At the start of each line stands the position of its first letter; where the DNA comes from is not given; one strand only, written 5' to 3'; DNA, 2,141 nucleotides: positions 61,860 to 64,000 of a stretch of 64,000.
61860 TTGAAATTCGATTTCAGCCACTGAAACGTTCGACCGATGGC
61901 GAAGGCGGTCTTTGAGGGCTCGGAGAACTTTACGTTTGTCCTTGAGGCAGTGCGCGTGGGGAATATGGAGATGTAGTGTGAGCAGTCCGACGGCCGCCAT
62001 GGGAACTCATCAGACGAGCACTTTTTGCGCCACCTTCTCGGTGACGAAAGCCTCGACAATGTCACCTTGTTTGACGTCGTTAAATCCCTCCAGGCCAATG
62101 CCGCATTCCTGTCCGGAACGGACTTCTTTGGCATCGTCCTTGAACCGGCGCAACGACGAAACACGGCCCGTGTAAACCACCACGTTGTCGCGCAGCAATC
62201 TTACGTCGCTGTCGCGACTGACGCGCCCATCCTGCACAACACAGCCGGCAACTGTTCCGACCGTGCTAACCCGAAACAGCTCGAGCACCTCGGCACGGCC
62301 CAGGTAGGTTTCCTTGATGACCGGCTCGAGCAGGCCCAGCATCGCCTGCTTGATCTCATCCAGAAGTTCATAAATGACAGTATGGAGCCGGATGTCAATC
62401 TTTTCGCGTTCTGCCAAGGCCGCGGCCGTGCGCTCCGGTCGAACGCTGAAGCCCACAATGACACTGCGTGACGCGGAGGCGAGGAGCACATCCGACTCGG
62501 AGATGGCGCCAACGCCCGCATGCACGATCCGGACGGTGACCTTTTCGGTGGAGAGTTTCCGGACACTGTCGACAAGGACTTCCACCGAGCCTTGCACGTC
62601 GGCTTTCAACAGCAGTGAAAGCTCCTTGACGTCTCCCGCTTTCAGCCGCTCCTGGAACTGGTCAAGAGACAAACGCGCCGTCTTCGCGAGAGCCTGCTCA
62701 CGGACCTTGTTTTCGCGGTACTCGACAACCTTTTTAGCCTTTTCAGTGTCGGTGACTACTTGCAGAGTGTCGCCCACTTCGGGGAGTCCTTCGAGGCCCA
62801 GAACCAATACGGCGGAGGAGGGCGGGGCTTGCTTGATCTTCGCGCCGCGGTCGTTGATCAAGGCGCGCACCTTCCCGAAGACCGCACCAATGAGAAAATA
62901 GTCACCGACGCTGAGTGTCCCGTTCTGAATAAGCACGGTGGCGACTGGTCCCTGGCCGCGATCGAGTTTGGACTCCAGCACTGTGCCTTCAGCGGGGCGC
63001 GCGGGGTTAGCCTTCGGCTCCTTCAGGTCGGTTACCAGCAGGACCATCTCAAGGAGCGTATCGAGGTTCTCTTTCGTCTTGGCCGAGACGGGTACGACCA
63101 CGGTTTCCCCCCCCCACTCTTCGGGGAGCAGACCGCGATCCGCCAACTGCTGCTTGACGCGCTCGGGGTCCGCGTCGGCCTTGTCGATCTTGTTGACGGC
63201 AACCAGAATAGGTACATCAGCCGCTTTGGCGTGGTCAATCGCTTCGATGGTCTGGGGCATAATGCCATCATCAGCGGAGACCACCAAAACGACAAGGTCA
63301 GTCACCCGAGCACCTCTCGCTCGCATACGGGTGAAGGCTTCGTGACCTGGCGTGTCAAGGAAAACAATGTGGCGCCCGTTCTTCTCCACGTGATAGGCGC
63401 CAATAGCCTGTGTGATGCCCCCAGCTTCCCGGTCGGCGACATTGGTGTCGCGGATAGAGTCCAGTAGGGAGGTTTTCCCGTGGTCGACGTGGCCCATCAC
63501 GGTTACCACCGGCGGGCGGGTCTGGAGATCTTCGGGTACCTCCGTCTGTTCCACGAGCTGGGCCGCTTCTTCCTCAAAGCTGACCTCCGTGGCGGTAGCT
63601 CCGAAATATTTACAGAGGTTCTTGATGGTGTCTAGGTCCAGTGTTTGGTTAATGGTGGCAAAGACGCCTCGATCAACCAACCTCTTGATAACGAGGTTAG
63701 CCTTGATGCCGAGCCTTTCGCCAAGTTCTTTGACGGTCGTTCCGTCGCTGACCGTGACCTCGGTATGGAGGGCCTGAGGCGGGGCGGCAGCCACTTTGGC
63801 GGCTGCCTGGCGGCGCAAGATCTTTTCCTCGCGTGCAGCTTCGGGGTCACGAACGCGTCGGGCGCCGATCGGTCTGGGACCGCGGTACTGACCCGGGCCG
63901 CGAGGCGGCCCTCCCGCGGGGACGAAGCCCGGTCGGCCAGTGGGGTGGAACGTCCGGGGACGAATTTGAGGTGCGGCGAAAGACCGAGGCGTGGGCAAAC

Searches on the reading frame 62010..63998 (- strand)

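Call 25: search_protein_families(library=pfam, proteins=[window:62010-63998:-], max_evalue=0.01)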
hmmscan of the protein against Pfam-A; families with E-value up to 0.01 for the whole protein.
window:62010-63998:- (662 aa): 12 families
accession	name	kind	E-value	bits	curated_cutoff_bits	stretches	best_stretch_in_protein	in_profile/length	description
PF11987.13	IF-2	-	2.7e-39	134.2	27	1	435-550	2-117/117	Translation-initiation factor 2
PF00009.33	GTP_EFTU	-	9.4e-39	133.4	26.5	1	165-320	6-183/188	Elongation factor Tu GTP binding domain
PF22042.2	EF-G_D2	-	5.4e-27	94.2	27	1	335-414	1-83/84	Elongation factor G domain 2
PF04760.21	IF2_N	-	3.2e-11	43.2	25.3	1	85-134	2-52/53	Translation initiation factor IF-2, N-terminal region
PF01926.29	MMR_HSR1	-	1.3e-10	41.8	21.9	1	165-270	2-113/113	50S ribosome-binding GTPase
PF03144.31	GTP_EFTU_D2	-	3.2e-10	40.7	30.3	1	581-648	1-72/73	Elongation factor Tu domain 2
PF00071.28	Ras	-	9.3e-06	25.7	21.6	1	166-319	3-156/162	Ras family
PF16897.10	MMR_HSR1_Xtn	-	2.4e-05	24.7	35.2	1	258-319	52-100/106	C-terminal region of MMR_HSR1 domain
PF02421.24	FeoB_N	-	0.001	19.1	27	1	165-318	3-155/156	Ferrous iron transport protein B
PF00025.27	Arf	-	0.0012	18.8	22.3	1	167-318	19-169/174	ADP-ribosylation factor family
PF09439.16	SRPRB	-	0.0039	17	25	0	163-285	4-134/178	Signal recognition particle receptor beta subunit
PF08477.19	Roc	-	0.0041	17.8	27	1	165-272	2-119/119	Ras of Complex, Roc, domain of DAPkinase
